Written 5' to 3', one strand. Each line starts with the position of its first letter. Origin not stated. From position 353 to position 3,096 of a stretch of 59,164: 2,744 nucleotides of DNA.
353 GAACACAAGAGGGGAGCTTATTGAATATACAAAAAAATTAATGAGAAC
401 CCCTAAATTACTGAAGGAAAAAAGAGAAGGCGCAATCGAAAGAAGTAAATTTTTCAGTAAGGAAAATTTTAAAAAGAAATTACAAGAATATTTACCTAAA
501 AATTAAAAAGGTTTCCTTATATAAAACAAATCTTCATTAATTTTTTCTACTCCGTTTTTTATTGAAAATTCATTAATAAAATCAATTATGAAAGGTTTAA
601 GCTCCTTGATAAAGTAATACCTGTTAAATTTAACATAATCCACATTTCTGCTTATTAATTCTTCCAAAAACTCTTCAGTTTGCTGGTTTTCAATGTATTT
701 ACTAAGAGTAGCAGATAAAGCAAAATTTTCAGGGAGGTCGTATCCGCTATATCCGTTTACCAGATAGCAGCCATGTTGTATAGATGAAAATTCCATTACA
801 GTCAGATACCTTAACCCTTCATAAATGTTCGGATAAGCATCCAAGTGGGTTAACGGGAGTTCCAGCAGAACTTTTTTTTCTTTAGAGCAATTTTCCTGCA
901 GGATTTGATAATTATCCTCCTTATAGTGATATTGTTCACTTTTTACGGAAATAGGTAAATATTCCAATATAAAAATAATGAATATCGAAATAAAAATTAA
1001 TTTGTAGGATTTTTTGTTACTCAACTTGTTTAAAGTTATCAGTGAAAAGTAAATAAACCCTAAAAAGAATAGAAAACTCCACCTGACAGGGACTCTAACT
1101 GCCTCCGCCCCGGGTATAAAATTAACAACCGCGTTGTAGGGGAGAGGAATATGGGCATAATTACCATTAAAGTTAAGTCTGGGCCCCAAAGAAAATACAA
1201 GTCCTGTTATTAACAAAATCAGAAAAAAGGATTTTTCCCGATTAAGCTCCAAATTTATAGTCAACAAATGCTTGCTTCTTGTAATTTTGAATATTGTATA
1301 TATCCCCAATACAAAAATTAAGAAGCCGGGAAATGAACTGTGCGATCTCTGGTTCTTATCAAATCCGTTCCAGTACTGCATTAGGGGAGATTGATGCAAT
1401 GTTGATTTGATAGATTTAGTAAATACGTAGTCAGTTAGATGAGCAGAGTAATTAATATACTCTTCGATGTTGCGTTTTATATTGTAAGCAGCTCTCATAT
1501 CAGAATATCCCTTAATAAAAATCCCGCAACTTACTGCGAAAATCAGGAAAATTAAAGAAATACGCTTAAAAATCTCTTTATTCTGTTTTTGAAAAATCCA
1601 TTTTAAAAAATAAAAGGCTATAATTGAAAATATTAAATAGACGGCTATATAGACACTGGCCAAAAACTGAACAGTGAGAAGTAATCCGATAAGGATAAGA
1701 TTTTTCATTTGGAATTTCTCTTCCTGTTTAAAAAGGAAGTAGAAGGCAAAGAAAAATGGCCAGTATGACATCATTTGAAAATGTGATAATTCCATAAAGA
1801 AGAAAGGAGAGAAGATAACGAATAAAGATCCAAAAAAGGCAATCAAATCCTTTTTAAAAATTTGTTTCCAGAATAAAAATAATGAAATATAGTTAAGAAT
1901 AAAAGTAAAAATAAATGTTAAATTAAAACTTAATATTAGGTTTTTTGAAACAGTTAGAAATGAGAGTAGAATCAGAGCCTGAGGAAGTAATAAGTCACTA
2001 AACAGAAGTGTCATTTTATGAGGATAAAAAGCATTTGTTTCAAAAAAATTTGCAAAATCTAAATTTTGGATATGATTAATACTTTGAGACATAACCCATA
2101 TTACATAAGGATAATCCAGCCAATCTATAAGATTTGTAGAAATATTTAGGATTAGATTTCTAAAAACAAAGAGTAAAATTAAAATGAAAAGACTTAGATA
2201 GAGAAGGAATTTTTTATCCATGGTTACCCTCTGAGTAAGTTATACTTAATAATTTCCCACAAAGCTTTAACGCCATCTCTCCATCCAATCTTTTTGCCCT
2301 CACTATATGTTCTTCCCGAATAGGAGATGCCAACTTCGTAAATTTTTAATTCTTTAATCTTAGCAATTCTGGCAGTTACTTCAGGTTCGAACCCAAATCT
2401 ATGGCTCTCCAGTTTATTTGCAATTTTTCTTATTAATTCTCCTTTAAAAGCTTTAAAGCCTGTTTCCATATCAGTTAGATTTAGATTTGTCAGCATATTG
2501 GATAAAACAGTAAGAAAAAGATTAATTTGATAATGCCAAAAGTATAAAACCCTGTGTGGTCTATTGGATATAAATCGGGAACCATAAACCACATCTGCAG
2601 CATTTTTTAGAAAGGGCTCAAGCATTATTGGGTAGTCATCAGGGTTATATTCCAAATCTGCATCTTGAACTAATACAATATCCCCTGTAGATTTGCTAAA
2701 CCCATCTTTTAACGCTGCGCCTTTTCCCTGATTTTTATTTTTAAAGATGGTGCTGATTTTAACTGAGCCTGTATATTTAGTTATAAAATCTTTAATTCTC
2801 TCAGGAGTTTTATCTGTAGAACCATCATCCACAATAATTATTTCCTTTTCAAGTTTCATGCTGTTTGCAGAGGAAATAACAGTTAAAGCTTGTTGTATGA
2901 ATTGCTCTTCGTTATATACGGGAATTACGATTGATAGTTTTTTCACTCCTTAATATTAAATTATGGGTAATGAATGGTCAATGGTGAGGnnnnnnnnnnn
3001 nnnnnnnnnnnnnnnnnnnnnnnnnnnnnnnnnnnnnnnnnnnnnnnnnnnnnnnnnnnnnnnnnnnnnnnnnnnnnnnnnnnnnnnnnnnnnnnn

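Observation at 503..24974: Exceptionally GT-C-rich glycosylation megalocus: a possibly undescribed extracytoplasmic glycan-assembly or protein-glycosylation system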

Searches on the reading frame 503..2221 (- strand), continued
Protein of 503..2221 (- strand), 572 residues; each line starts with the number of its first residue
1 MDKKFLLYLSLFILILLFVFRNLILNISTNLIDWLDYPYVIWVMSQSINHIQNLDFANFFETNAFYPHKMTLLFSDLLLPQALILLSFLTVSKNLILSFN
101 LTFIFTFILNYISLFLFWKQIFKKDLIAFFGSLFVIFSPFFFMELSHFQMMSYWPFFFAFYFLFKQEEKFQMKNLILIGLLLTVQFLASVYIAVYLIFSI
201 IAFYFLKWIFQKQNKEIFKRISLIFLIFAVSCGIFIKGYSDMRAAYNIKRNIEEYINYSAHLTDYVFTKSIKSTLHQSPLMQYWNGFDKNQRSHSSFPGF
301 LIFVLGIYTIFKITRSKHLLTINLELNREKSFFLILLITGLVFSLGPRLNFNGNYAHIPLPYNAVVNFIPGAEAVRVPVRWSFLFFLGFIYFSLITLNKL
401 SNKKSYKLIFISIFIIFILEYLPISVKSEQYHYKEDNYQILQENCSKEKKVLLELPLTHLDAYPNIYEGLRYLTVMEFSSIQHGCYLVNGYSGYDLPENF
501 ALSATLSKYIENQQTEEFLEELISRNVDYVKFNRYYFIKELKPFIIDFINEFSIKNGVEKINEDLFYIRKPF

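Call 64: search_protein_families(library=pfam, proteins=[L080:11716-13257:-, L080:13299-14762:-, L080:14708-15643:-, L080:15754-16833:-, L080:16844-18136:-, L080:18167-19288:-, L080:19266-20420:-, L080:20378-21697:-], max_evalue=0.1)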
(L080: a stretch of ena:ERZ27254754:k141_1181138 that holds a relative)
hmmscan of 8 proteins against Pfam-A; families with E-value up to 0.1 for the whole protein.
L080:11716-13257:- (513 aa): 3 families
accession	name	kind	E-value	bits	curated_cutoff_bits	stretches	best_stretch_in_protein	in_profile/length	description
PF00534.26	Glycos_transf_1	-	4.6e-19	69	26.4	1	318-490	11-169/172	Glycosyl transferases group 1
PF13692.12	Glyco_trans_1_4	-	1.8e-10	41.7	27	1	323-472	2-135/142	Glycosyl transferases group 1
PF13439.12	Glyco_transf_4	-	0.042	14.3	28.5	0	18-61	2-42/170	Glycosyltransferase Family 4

L080:13299-14762:- (487 aa): 8 families
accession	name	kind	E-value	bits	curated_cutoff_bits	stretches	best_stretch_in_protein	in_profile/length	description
PF00535.33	Glycos_transf_2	-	2.2e-24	86.7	23.3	1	25-137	1-115/168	Glycosyl transferase family 2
PF13641.12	Glyco_tranf_2_3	-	1.7e-12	48.3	27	2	22-136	1-120/230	Glycosyltransferase like family 2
PF10111.15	Glyco_tranf_2_2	-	6.6e-09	36.1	27.3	2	314-391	153-231/276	Glycosyltransferase like family 2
PF13632.12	Glyco_trans_2_3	-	2e-07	31.5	27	1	314-398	62-142/198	Glycosyl transferase family group 2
PF13712.12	Glyco_tranf_2_5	-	5.9e-05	23.3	27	0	312-382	126-193/210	Glycosyltransferase like family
PF02709.20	Glyco_transf_7C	-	0.00027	21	23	1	319-374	14-72/78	N-terminal domain of galactosyltransferase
PF24087.1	DUF7372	-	0.0065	16.7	27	1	362-389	1-28/53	Domain of unknown function (DUF7372)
PF13506.12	Glyco_transf_21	-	0.0094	15.9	21.7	0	318-388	96-165/174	Glycosyl transferase family 21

L080:14708-15643:- (311 aa): 5 families
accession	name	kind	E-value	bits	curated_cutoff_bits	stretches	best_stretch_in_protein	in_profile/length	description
PF00535.33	Glycos_transf_2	-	1.6e-19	70.9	23.3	1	10-151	1-154/168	Glycosyl transferase family 2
PF10111.15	Glyco_tranf_2_2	-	0.0014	18.6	27.3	1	10-104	1-106/276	Glycosyltransferase like family 2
PF13704.12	Glyco_tranf_2_4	-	0.005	17.7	27.5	1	16-94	1-86/98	Glycosyl transferase family 2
PF00107.32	ADH_zinc_N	-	0.035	14.5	31.8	0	75-113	22-63/129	Zinc-binding dehydrogenase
PF04352.18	ProQ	-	0.096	13.1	27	0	254-306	9-65/109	ProQ/FINO family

L080:15754-16833:- (359 aa): 6 families
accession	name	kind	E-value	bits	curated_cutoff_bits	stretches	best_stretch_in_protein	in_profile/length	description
PF05050.19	Methyltransf_21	-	5.4e-18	66.1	22.7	1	125-325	1-172/173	Methyltransferase FkbM domain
PF05575.17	V_cholerae_RfbT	-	9.2e-07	28.9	27.9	1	54-170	11-129/286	Vibrio cholerae RfbT protein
PF02475.24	TRM5-TYW2_MTfase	-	0.0026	18.2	28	1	117-174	34-89/164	TRM5/TYW2 methyltransferase domain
PF01135.25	PCMT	-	0.0091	16.2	20.3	1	72-167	28-121/210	Protein-L-isoaspartate(D-aspartate) O-methyltransferase (PCMT)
PF13946.11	DUF4214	-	0.013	16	23.2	1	18-62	24-68/72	Domain of unknown function (DUF4214)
PF00398.26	RrnaAD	-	0.049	13.2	24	1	96-170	20-78/263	Ribosomal RNA adenine dimethylase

L080:16844-18136:- (430 aa): 3 families
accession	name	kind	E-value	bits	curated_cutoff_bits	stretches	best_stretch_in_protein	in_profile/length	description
PF04464.20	Glyphos_transf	-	1.8e-59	202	22.1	2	180-425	128-366/367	CDP-Glycerol:Poly(glycerophosphate) glycerophosphotransferase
PF02350.25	Epimerase_2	-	0.00011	21.6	30.6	1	211-424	143-346/347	UDP-N-acetylglucosamine 2-epimerase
PF00884.28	Sulfatase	-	0.072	12.8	25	0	67-94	80-107/301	Sulfatase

L080:18167-19288:- (373 aa): 6 families
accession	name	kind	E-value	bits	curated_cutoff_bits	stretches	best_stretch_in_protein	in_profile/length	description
PF25137.1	ADH_Fe_C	-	4.6e-38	131.3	27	1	186-369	1-190/194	Fe-containing alcohol dehydrogenase family, C-terminal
PF00465.25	Fe-ADH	-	4.3e-35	121.2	31.3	1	16-175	1-168/168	Iron-containing alcohol dehydrogenase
PF13685.12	Fe-ADH_2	-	4.6e-10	40.1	28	1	21-108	2-95/149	Iron-containing alcohol dehydrogenase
PF17448.7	YqaH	-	0.0021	18.8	31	0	28-62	28-62/88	Uncharacterized YqaH-like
PF01761.26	DHQ_synthase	-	0.0061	16.6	24.2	1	74-113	17-56/115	3-dehydroquinate synthase N-terminal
PF09269.16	DUF1967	-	0.088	13.3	27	0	313-340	33-60/70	Domain of unknown function (DUF1967)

L080:19266-20420:- (384 aa): 7 families
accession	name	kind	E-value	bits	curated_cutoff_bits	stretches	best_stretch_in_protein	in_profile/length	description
PF02775.26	TPP_enzyme_C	-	2.2e-19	70.2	21.9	1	232-346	25-151/151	Thiamine pyrophosphate enzyme, C-terminal TPP binding domain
PF02776.23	TPP_enzyme_N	-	6.6e-08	32.8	26.8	1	29-120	15-106/119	Thiamine pyrophosphate enzyme, N-terminal TPP binding domain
PF02779.29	Transket_pyr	-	0.00036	20.7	27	1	61-177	56-170/174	Transketolase, pyrimidine binding domain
PF18819.6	MuF_C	-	0.007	16.9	27.6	1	124-182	8-66/103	Phage MuF-C-terminal domain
PF15649.12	Tox-REase-7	-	0.05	14.3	25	1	148-178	48-78/84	Restriction endonuclease fold toxin 7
PF00340.25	IL1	-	0.056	13.5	25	0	156-239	14-98/119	Interleukin-1 / 18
PF19675.4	ORC3_ins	-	0.09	13.1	28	0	124-203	131-207/232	Origin recognition complex subunit 3 insertion domain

L080:20378-21697:- (439 aa): 3 families
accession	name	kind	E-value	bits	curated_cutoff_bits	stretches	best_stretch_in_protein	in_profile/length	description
PF13714.12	PEP_mutase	-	2.1e-51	175.2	31.5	1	165-414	9-239/240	Phosphoenolpyruvate phosphomutase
PF01467.32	CTP_transf_like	-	1.8e-14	54.5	21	1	18-140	5-131/133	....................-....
PF06574.18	FAD_syn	-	0.066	13.5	27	0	79-116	92-131/158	FAD synthetase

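Call 66: find_encoding_contigs(protein=P0032, flank=10000, max_places=1)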
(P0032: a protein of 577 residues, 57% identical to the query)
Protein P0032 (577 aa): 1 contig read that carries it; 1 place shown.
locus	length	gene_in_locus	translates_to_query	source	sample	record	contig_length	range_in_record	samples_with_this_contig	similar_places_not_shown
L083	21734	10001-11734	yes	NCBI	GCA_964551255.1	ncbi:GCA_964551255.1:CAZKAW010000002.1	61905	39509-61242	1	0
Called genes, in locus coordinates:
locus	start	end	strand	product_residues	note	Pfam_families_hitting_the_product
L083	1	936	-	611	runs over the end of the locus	-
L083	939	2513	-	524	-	PF13231:PMT_2 (weak)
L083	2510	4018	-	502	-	-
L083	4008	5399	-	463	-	PF13231:PMT_2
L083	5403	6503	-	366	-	-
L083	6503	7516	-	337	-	PF00106:adh_short (faint), PF01073:3Beta_HSD, PF01370:Epimerase, PF02719:Polysacc_synt_2, PF04321:RmlD_sub_bind, PF05368:NmrA (weak), PF07993:NAD_binding_4, PF16363:GDP_Man_Dehyd, +1 more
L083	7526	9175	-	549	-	-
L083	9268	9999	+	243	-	PF00535:Glycos_transf_2, PF10111:Glyco_tranf_2_2 (weak), PF13641:Glyco_tranf_2_3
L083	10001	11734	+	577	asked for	PF19830:DUF6311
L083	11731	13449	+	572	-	-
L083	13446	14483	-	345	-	PF00534:Glycos_transf_1, PF13692:Glyco_trans_1_4 (weak)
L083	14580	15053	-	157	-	-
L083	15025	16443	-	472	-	PF00535:Glycos_transf_2, PF13641:Glyco_tranf_2_3 (weak)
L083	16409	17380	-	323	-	PF13578:Methyltransf_24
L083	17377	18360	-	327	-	PF00535:Glycos_transf_2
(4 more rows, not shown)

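Call 67: find_encoding_contigs(protein=P0042, flank=10000, max_places=1)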
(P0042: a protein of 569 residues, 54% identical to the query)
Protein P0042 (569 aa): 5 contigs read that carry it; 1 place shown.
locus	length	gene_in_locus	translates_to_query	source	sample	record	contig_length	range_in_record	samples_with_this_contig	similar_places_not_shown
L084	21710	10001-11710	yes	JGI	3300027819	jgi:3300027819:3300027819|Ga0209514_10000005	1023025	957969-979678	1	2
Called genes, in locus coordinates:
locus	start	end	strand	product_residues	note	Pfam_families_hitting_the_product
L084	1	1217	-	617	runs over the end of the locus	-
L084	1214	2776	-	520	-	PF13231:PMT_2 (weak)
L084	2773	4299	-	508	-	-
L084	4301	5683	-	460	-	PF13231:PMT_2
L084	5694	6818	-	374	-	-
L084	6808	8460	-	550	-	-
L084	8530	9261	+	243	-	PF00535:Glycos_transf_2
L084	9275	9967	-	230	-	PF01209:Ubie_methyltran (weak), PF05219:DREV, PF05401:NodS, PF13489:Methyltransf_23, PF08241:Methyltransf_11, PF08242:Methyltransf_12, PF13649:Methyltransf_25, PF13847:Methyltransf_31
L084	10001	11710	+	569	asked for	-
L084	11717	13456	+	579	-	-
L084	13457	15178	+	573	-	-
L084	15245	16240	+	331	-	PF00535:Glycos_transf_2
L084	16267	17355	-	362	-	PF00070:Pyr_redox (faint), PF01266:DAO, PF03486:HI0933_like (faint), PF07992:Pyr_redox_2 (faint)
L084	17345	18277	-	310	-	PF01408:GFO_IDH_MocA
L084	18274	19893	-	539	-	PF00534:Glycos_transf_1, PF13692:Glyco_trans_1_4 (weak)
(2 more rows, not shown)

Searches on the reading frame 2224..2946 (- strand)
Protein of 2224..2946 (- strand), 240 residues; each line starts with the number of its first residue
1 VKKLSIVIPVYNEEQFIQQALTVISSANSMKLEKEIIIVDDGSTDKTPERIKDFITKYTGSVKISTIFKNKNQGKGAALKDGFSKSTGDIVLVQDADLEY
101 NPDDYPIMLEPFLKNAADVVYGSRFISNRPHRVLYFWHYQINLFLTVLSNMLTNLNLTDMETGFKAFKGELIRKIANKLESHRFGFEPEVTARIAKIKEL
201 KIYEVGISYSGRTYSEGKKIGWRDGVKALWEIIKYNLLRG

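Call 4: search_protein_families(library=pfam, proteins=[window:2224-2946:-], max_evalue=0.01)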
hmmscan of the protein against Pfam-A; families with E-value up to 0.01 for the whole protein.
window:2224-2946:- (240 aa): 3 families
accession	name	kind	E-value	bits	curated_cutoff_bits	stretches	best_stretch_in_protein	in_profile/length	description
PF00535.33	Glycos_transf_2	-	3.6e-35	121.8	23.3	1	5-174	1-166/168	Glycosyl transferase family 2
PF10111.15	Glyco_tranf_2_2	-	4.5e-10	39.9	27.3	1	5-109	1-103/276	Glycosyltransferase like family 2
PF13641.12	Glyco_tranf_2_3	-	1.7e-07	31.9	27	1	4-137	3-135/230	Glycosyltransferase like family 2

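Call 48: search_protein_families(library=ncbifam, proteins=[window:2224-2946:-], max_evalue=0.00001)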
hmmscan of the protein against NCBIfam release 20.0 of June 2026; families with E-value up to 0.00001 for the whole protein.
window:2224-2946:- (240 aa): 21 families
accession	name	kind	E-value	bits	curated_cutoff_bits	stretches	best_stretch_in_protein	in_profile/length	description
TIGR04182.1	glyco_TIGR04182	equivalog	4.3e-26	92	325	1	4-235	2-217/293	S-layer glycoprotein N-glycosyltransferase AglJ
NF047588.1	GlcsyltransPgfSStrep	equivalog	1.9e-21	76.6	500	1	3-184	2-176/308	glycosyltransferase PgfS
NF007986.1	PRK10714.1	equivalog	1.1e-20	73.9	529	1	1-216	5-207/316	undecaprenyl-phosphate 4-deoxy-4-formamido-L-arabinose transferase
NF007482.0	PRK10073.1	equivalog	3.5e-18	65.7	423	1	2-120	6-118/334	glycosyltransferase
TIGR03937.1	PgaC_IcaA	equivalog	4.9e-17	62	422.3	1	2-116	45-154/407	poly-beta-1,6-N-acetyl-D-glucosamine synthase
NF041875.1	EPS_EpsD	equivalog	1.2e-14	54.5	370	1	4-139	1-131/325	exopolysaccharide biosynthesis glycosyltransferase EpsD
NF010496.0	PRK13915.1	equivalog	1.3e-14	54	262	1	2-115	31-145/307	glucosyl-3-phosphoglycerate synthase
NF058614.1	PPMAGASynPpgS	equivalog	1.4e-14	54.1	370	1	6-185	4-171/226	polyprenyl-phospho-N-acetylgalactosaminyl synthase PpgS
TIGR04283.1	glyco_like_mftF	equivalog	6e-14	52.2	182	1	4-136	1-122/221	TIGR04283 family arsenosugar biosynthesis glycosyltransferase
NF041391.1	DPhHxTase_Halo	equivalog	1.3e-13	50.5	375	1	10-213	3-187/213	dolichyl-phosphate hexose transferase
TIGR03965.1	mycofact_glyco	equivalog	2.7e-12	46.3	280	1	3-120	75-187/467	mycofactocin biosynthesis glycosyltransferase MftF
NF047683.1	TeichurnBiosyTuaG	equivalog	4.8e-12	46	400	1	3-110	7-109/252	teichuronic acid biosynthesis protein TuaG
NF038302.1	EPS_HpsE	equivalog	7e-11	41.6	300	1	3-97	2-96/307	hormogonium polysaccharide biosynthesis glycosyltransferase HpsE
NF053739.1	GlytfEpsEBac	equivalog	2.2e-09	36.7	450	1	3-97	2-92/265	glycosyltransferase EpsE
TIGR04242.1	nodulat_NodC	equivalog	1.3e-08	34.3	550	1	4-104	50-148/395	chitooligosaccharide synthase NodC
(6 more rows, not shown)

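Call 49: search_solved_structures(query=window:2224-2946:-, max_evalue=0.00001)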
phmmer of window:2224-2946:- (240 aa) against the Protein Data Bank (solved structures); distinct sequences matched with E-value up to 0.00001: 18.
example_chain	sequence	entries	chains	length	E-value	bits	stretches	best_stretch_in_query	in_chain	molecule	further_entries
5mlz_A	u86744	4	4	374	4.8e-21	78.4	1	3-221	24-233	Dolichol monophosphate mannose synthase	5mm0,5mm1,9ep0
9hwj_A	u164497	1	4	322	7.6e-16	61.4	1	1-109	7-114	Undecaprenyl-phosphate 4-deoxy-4-formamido-L-arabinose transferase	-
9bhc_C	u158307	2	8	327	4.6e-15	58.8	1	1-110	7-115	Undecaprenyl-phosphate 4-deoxy-4-formamido-L-arabinose transferase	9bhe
8vxh_A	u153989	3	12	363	5.7e-15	58.5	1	1-110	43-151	Undecaprenyl-phosphate 4-deoxy-4-formamido-L-arabinose transferase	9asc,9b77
5eke_A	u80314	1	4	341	1.6e-12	50.5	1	3-175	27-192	Uncharacterized glycosyltransferase sll0501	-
5ekp_C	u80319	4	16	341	1.6e-12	50.5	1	3-175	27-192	Uncharacterized glycosyltransferase sll0501 | Glycosyltransferase sll0501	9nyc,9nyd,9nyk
9nye_A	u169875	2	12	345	1.7e-12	50.5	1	3-175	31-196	Glycosyltransferase sll0501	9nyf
3bcv_A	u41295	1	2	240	5.9e-11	45.4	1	2-121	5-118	Putative glycosyltransferase protein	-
2z87_A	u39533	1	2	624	4.3e-10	42.6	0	4-117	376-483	Chondroitin synthase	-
2z86_A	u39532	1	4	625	4.3e-10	42.6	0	4-117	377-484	Chondroitin synthase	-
6p61_A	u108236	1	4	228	1.8e-09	40.5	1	4-114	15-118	Glycosyltransferase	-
6yv7_B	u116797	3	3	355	3e-09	39.8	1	3-102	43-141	Glycosyl transferase, family 2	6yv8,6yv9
6yv7_A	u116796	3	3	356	3e-09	39.8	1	3-102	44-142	Glycosyl transferase, family 2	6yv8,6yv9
5tze_C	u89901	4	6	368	2.3e-08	37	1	3-102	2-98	Glycosyl transferase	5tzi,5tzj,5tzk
5tz8_A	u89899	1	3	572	4e-08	36.1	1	3-102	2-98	Glycosyl transferase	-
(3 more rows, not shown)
